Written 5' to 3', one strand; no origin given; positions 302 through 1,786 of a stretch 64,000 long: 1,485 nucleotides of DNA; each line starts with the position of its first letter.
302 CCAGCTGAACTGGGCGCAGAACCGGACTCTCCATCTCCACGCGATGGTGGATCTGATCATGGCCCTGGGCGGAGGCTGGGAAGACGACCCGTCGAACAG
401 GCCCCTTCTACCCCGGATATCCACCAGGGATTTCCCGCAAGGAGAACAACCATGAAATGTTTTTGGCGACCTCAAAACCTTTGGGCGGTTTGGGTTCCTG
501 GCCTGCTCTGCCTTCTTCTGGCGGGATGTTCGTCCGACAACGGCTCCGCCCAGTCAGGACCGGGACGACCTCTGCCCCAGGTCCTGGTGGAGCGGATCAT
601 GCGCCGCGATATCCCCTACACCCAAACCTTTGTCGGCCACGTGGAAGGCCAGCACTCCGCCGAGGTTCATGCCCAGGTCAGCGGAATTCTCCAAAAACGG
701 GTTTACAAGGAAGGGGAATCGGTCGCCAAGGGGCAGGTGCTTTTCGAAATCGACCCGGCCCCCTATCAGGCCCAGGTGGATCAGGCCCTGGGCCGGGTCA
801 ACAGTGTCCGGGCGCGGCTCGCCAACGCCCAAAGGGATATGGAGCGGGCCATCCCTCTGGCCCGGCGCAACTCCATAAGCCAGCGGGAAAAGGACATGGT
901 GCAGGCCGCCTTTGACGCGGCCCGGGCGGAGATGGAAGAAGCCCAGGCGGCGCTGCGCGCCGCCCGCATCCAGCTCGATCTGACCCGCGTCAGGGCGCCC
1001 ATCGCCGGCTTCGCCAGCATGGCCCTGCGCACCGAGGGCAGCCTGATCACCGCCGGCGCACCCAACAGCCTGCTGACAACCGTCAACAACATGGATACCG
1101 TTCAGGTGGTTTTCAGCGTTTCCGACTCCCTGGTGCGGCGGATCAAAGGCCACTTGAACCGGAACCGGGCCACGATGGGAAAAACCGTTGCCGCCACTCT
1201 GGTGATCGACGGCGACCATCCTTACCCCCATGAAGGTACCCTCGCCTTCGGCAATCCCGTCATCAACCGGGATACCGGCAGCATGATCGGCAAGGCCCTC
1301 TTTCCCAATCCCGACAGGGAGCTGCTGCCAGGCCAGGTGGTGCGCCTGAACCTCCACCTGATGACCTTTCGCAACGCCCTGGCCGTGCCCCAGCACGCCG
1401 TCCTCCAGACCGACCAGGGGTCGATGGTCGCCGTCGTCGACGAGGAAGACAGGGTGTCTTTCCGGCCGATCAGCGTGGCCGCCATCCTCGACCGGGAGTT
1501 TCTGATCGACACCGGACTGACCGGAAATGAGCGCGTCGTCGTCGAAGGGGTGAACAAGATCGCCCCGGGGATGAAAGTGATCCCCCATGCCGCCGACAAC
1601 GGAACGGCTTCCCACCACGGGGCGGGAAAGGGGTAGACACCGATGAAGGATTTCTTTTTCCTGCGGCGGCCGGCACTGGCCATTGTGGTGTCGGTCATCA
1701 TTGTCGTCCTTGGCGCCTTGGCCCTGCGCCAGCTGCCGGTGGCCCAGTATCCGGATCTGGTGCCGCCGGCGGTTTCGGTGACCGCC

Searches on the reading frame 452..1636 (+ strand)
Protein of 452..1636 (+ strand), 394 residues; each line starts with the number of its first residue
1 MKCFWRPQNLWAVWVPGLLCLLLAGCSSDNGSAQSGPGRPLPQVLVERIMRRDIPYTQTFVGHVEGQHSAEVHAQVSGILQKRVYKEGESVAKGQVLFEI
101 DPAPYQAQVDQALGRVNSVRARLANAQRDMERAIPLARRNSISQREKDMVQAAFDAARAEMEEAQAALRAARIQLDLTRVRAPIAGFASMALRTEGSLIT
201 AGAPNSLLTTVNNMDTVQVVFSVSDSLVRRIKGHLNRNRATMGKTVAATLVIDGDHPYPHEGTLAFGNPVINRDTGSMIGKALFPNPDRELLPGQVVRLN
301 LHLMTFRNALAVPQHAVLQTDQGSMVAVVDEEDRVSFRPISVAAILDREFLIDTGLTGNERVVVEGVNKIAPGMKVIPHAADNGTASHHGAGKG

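Call 8: search_protein_families(library=pfam, proteins=[window:452-1636:+], max_evalue=0.001)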
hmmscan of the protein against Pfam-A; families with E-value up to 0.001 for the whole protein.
window:452-1636:+ (394 aa): 3 families
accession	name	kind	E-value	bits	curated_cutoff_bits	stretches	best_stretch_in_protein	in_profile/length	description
PF13437.12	HlyD_3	-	3.4e-10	41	22.2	1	180-294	2-106/106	HlyD family secretion protein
PF16576.10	HlyD_D23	-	3.2e-08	33.6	30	1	66-296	16-213/214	Barrel-sandwich domain of CusB or HlyD membrane-fusion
PF13533.13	Biotin_lipoyl_2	-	0.0002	21.5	29.8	1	71-101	2-32/32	Biotin-lipoyl like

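Call 19: find_encoding_contigs(protein=window:452-1636:+, flank=10000, max_places=3)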
Protein window:452-1636:+ (394 aa): 6 contigs read that carry it; 3 places shown.
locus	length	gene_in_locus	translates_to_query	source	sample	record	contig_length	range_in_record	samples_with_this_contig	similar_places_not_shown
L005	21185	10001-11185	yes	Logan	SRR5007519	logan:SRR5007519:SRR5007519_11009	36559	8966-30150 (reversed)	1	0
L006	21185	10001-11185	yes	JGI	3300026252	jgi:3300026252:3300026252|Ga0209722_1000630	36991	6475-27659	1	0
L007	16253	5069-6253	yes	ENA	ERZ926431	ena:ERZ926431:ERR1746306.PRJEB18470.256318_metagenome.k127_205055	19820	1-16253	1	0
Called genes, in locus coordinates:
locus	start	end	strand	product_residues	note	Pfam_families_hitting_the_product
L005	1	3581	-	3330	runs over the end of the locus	?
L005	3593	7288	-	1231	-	PF00144:Beta-lactamase, PF03797:Autotransporter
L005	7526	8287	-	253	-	PF05128:DUF697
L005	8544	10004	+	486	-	PF02321:OEP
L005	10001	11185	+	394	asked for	PF25919:BSH_CusB (faint), PF25917:BSH_RND, PF25876:HH_MFP_RND, PF25885:HH_EMRA (faint), PF25944:Beta-barrel_RND, PF25967:RND-MFP_C, PF25989:YknX_C (weak)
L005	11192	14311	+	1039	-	PF00873:ACR_tran, PF03176:MMPL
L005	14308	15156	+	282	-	PF02737:3HCDH_N, PF00725:3HCDH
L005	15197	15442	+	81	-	PF00550:PP-binding (weak)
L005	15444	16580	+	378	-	PF02771:Acyl-CoA_dh_N, PF02770:Acyl-CoA_dh_M, PF00441:Acyl-CoA_dh_1, PF08028:Acyl-CoA_dh_2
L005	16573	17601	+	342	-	PF00702:Hydrolase (faint)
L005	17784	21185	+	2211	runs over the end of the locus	PF00698:Acyl_transf_1, PF00550:PP-binding, PF00109:ketoacyl-synt, PF02801:Ketoacyl-synt_C, PF16197:KAsynt_C_assoc, PF22621:CurL-like_PKS_C, PF00698:Acyl_transf_1, PF21089:PKS_DH_N, +5 more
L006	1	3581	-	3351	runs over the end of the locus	?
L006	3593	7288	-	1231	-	PF00144:Beta-lactamase, PF03797:Autotransporter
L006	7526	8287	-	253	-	PF05128:DUF697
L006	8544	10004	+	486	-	PF02321:OEP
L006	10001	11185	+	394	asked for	PF25919:BSH_CusB (faint), PF25917:BSH_RND, PF25876:HH_MFP_RND, PF25885:HH_EMRA (faint), PF25944:Beta-barrel_RND, PF25967:RND-MFP_C, PF25989:YknX_C (weak)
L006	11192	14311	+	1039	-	PF00873:ACR_tran, PF03176:MMPL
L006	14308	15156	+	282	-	PF02737:3HCDH_N, PF00725:3HCDH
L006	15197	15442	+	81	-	PF00550:PP-binding (weak)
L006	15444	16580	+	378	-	PF02771:Acyl-CoA_dh_N, PF02770:Acyl-CoA_dh_M, PF00441:Acyl-CoA_dh_1, PF08028:Acyl-CoA_dh_2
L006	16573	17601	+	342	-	PF00702:Hydrolase (faint)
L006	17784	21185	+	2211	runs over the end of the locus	PF00698:Acyl_transf_1, PF00550:PP-binding, PF00109:ketoacyl-synt, PF02801:Ketoacyl-synt_C, PF16197:KAsynt_C_assoc, PF22621:CurL-like_PKS_C, PF00698:Acyl_transf_1, PF21089:PKS_DH_N, +5 more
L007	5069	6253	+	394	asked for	PF25919:BSH_CusB (faint), PF25917:BSH_RND, PF25876:HH_MFP_RND, PF25885:HH_EMRA (faint), PF25944:Beta-barrel_RND, PF25967:RND-MFP_C, PF25989:YknX_C (weak)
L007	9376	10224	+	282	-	PF02737:3HCDH_N, PF00725:3HCDH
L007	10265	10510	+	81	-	PF00550:PP-binding (weak)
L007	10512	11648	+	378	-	PF02771:Acyl-CoA_dh_N, PF02770:Acyl-CoA_dh_M, PF00441:Acyl-CoA_dh_1, PF08028:Acyl-CoA_dh_2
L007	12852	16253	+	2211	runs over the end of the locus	PF00698:Acyl_transf_1, PF00550:PP-binding, PF00109:ketoacyl-synt, PF02801:Ketoacyl-synt_C, PF16197:KAsynt_C_assoc, PF22621:CurL-like_PKS_C, PF00698:Acyl_transf_1, PF21089:PKS_DH_N, +5 more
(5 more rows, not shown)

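Call 22: search_protein_families(library=pfam, proteins=[L006:3-3581:-, L006:3593-7288:-, L006:7526-8287:-], max_evalue=0.001)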
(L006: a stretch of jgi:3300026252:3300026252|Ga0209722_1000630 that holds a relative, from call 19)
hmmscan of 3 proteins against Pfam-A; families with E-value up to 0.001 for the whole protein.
L006:3-3581:- (1193 aa): 4 families
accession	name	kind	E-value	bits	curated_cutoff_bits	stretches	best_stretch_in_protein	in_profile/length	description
PF00668.25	Condensation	-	3.1e-60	204.6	30.6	1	649-1056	5-444/456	Condensation domain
PF00202.27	Aminotran_3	-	9.2e-44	150.2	30.5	1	243-553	13-330/403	Aminotransferase class-III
PF00501.34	AMP-binding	-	9.6e-25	87.6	29.9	1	1091-1187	1-98/384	AMP-binding enzyme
PF00550.31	PP-binding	-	4.7e-15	56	20.8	1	11-77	2-67/67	Phosphopantetheine attachment site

L006:3593-7288:- (1231 aa): 2 families
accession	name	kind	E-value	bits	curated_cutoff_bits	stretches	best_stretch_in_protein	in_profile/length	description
PF03797.25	Autotransporter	-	1.2e-40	140.4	26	1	965-1208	5-253/255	Autotransporter beta-domain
PF00144.29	Beta-lactamase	-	6.1e-25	88.5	27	1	71-375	40-308/329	Beta-lactamase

L006:7526-8287:- (253 aa): 1 family
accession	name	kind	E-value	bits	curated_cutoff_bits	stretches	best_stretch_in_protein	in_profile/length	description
PF05128.17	DUF697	-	9.2e-12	45.4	27.7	1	77-227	7-161/162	Domain of unknown function (DUF697)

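Call 27: find_homologous_proteins(query=L006:1662-3581:-, max_evalue=1e-20)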
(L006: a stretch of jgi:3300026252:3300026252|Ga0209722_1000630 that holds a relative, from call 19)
Query L006:1662-3581:- (640 aa): 1956 proteins with E <= 1e-20 among 8000 candidates; the best 120 are listed.
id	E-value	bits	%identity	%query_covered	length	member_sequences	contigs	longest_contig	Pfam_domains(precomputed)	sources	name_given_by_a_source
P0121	2.8e-261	886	100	64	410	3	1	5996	PF00550.32,PF00202.28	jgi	-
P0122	2.9e-235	800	73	80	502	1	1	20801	PF00550.32,PF00202.28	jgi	jgi:glutamate-1-semialdehyde aminotransferase/acyl carrier protein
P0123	7.9e-147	508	39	99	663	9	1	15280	PF00550.32,PF00202.28,PF23297.2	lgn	-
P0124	8.8e-147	508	50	75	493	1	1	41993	PF00155.28,PF00202.28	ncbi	-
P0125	4.6e-146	506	45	79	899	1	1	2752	PF13489.13,PF13649.13,PF00550.32,PF00202.28,PF08241.19,PF08242.19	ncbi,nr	ncbi:MAG: aminotransferase class III-fold pyridoxal phosphate-dependent enzyme, partial [Psychrospha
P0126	6.8e-145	502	38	99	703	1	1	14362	PF00550.32,PF00202.28,PF23297.2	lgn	-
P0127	3.0e-144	500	38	98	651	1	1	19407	PF00550.32,PF00202.28,PF23297.2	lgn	-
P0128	1.5e-142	494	37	99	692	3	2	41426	PF00550.32,PF00202.28,PF23297.2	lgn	-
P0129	3.1e-142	493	37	97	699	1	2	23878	PF00550.32,PF00202.28,PF23297.2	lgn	-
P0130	2.5e-141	490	43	89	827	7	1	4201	PF13847.13,PF13489.13,PF13649.13,PF00550.32,PF00202.28,PF23297.2,PF08241.19,PF08242.19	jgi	jgi:glutamate-1-semialdehyde aminotransferase/acyl carrier protein/SAM-dependent methyltransferase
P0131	4.0e-139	483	51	71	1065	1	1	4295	PF00668.26,PF00202.28,PF00501.35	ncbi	ncbi:MAG: aminotransferase class III-fold pyridoxal phosphate-dependent enzyme [Thermoanaerobaculia 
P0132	6.1e-138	479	38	100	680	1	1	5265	PF00550.32,PF00202.28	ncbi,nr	ncbi:MAG: aminotransferase class III-fold pyridoxal phosphate-dependent enzyme [Gammaproteobacteria 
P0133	1.1e-137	478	38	99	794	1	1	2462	PF00668.26,PF00550.32,PF00202.28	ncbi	ncbi:MAG: aminotransferase class III-fold pyridoxal phosphate-dependent enzyme, partial [Pseudohongi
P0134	1.2e-136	475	50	69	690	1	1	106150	PF00668.26,PF00202.28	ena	-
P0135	1.5e-135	471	40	98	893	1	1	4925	PF00296.27,PF00550.32,PF00202.28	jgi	jgi:glutamate-1-semialdehyde aminotransferase/acyl carrier protein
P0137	8.1e-132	459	39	99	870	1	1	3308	PF00296.27,PF00550.32,PF00202.28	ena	-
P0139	7.4e-130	452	39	99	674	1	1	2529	PF00550.32,PF00202.28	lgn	-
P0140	1.1e-129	452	40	97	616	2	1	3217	PF00550.32,PF00202.28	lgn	-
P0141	1.7e-129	451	39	98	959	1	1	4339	PF00550.32,PF00202.28,PF00698.27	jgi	jgi:glutamate-1-semialdehyde aminotransferase/acyl carrier protein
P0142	4.8e-129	449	39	96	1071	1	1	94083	PF00296.27,PF00550.32,PF00202.28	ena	-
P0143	8.2e-129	449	37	99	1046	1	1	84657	PF13847.13,PF13489.13,PF13649.13,PF00550.32,PF00202.28,PF08241.19,PF08242.19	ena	-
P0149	2.7e-126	440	37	99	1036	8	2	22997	PF00668.26,PF00155.28,PF00550.32,PF00202.28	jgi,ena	jgi:glutamate-1-semialdehyde-2,1-aminomutase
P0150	6.9e-126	439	41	94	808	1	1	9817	PF00550.32,PF00202.28,PF02801.29,PF16197.12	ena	-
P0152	5.2e-125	436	44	71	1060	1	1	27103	PF13489.13,PF13649.13,PF00550.32,PF00202.28,PF08241.19,PF08242.19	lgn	-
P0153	8.8e-125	435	40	98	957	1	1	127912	PF00668.26,PF22336.3,PF22621.3,PF00550.32,PF00202.28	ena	-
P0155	1.1e-124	435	36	99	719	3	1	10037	PF00550.32,PF00202.28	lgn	-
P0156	6.9e-124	432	37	99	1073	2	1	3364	PF00668.26,PF00550.32,PF00202.28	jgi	jgi:glutamate-1-semialdehyde aminotransferase/acyl carrier protein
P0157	3.1e-123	430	39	98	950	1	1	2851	PF00668.26,PF00550.32,PF00202.28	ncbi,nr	ncbi:MAG TPA: aminotransferase class III-fold pyridoxal phosphate-dependent enzyme, partial [Longimi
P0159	5.1e-123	430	47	69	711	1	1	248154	PF00550.32,PF00202.28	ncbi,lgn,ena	-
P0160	1.3e-122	428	39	96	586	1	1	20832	PF00550.32,PF00202.28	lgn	-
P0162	2.8e-122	427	38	99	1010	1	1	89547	PF00550.32,PF00202.28,PF00698.27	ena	-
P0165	7.1e-122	426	47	70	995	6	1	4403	PF00550.32,PF00202.28,PF00698.27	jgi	jgi:glutamate-1-semialdehyde aminotransferase/acyl carrier protein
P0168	1.0e-121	425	43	79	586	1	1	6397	PF00550.32,PF00202.28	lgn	-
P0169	1.0e-121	425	45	68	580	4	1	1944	PF00550.32,PF00202.28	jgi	jgi:glutamate-1-semialdehyde aminotransferase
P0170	2.3e-121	424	37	99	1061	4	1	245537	PF00668.26,PF00550.32,PF00202.28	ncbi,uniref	ncbi:aminotransferase class III-fold pyridoxal phosphate-dependent enzyme [Pseudomonas japonica]|uni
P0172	6.4e-121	423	45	66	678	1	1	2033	PF00668.26,PF00550.32,PF00202.28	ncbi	ncbi:MAG TPA: aminotransferase class III-fold pyridoxal phosphate-dependent enzyme, partial [Thermoa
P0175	2.9e-120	420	39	95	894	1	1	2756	PF00668.26,PF00550.32,PF00202.28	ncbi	ncbi:MAG TPA: aminotransferase class III-fold pyridoxal phosphate-dependent enzyme, partial [Pyrinom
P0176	3.0e-120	420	35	99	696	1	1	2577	PF00550.32,PF00202.28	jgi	jgi:glutamate-1-semialdehyde aminotransferase/acyl carrier protein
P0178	5.0e-120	420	38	99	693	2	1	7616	PF00550.32,PF00202.28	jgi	-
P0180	6.5e-120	419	44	70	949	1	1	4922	PF00550.32,PF00202.28,PF00698.27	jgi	-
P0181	7.4e-120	419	37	98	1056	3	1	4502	PF00668.26,PF00550.32,PF00202.28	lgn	-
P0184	9.4e-120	419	36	99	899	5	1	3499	PF00550.32,PF00202.28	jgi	jgi:glutamate-1-semialdehyde aminotransferase/acyl carrier protein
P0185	9.9e-120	419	35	99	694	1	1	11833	PF00550.32,PF00202.28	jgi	jgi:glutamate-1-semialdehyde aminotransferase/acyl carrier protein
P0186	2.1e-119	418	35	96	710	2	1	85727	PF00550.32,PF00202.28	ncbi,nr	ncbi:aminotransferase class III-fold pyridoxal phosphate-dependent enzyme [Paenibacillus polymyxa]|n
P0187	2.2e-119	418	38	98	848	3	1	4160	PF00550.32,PF00202.28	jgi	jgi:glutamate-1-semialdehyde aminotransferase/acyl carrier protein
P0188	2.3e-119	418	37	97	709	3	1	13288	PF00550.32,PF00202.28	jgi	jgi:glutamate-1-semialdehyde aminotransferase/acyl carrier protein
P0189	2.5e-119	417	35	96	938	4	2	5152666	PF22336.3,PF22621.3,PF00550.32,PF00202.28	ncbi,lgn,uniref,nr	ncbi:aminotransferase class III-fold pyridoxal phosphate-dependent enzyme [Paenibacillus sp. FSL R7-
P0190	2.6e-119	417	39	96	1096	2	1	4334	PF00668.26,PF00550.32,PF00202.28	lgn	-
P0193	6.7e-119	416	37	95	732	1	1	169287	PF00550.32,PF00202.28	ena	-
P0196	7.8e-119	416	38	98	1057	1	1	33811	PF00668.26,PF00550.32,PF00202.28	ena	-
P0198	1.4e-118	415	37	98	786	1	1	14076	PF00668.26,PF00550.32,PF00202.28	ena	-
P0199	1.5e-118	415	35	99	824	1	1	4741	PF00550.32,PF00202.28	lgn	-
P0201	1.5e-118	415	39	98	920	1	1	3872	PF00550.32,PF00202.28,PF00698.27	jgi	jgi:glutamate-1-semialdehyde aminotransferase/malonyl CoA-acyl carrier protein transacylase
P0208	2.9e-118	414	38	99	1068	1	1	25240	PF00668.26,PF00550.32,PF00202.28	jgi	jgi:glutamate-1-semialdehyde aminotransferase/acyl carrier protein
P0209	4.3e-118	413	38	96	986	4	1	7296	PF00550.32,PF00202.28,PF00698.27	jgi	jgi:glutamate-1-semialdehyde aminotransferase/malonyl CoA-acyl carrier protein transacylase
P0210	4.8e-118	413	38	98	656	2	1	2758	PF00550.32,PF00202.28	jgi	jgi:glutamate-1-semialdehyde aminotransferase/acyl carrier protein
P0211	5.3e-118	413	37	99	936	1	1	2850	PF00550.32,PF00202.28,PF00698.27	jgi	jgi:glutamate-1-semialdehyde aminotransferase/acyl carrier protein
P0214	1.5e-117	411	45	70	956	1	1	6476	PF00550.32,PF00202.28,PF00698.27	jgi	jgi:glutamate-1-semialdehyde aminotransferase/acyl carrier protein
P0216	1.7e-117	411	37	98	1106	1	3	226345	PF00668.26,PF00550.32,PF00202.28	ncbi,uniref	ncbi:aminotransferase class III-fold pyridoxal phosphate-dependent enzyme [Streptomyces griseus]|uni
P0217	2.3e-117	411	37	99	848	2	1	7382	PF00550.32,PF00202.28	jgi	jgi:glutamate-1-semialdehyde aminotransferase/acyl carrier protein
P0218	2.3e-117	411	38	96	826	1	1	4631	PF00550.32,PF00202.28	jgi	jgi:glutamate-1-semialdehyde aminotransferase/acyl carrier protein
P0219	2.3e-117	411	42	70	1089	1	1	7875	PF00668.26,PF00550.32,PF00202.28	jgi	jgi:glutamate-1-semialdehyde aminotransferase/acyl carrier protein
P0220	2.6e-117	411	38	99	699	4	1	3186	PF00550.32,PF00202.28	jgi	jgi:glutamate-1-semialdehyde aminotransferase/acyl carrier protein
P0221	3.2e-117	410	37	99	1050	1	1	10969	PF00550.32,PF00202.28,PF00698.27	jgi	jgi:glutamate-1-semialdehyde aminotransferase/malonyl CoA-acyl carrier protein transacylase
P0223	3.5e-117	410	41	70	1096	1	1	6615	PF00668.26,PF00550.32,PF00202.28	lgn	-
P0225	4.2e-117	410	42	70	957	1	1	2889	PF00668.26,PF00550.32,PF00202.28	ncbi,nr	ncbi:MAG TPA: aminotransferase class III-fold pyridoxal phosphate-dependent enzyme, partial [Gemmata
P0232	8.6e-117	409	36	99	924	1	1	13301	PF00668.26,PF00550.32,PF00202.28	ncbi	ncbi:MAG: aminotransferase class III-fold pyridoxal phosphate-dependent enzyme, partial [Candidatus 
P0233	9.9e-117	409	41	71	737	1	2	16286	PF00550.32,PF00202.28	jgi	jgi:glutamate-1-semialdehyde aminotransferase/acyl carrier protein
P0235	1.1e-116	409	39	96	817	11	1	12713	PF00550.32,PF00202.28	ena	-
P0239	2.1e-116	408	37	96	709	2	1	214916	PF00550.32,PF00202.28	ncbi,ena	-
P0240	2.5e-116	407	41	96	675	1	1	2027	PF00550.32,PF00202.28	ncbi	ncbi:MAG: aminotransferase class III-fold pyridoxal phosphate-dependent enzyme, partial [Actinomycet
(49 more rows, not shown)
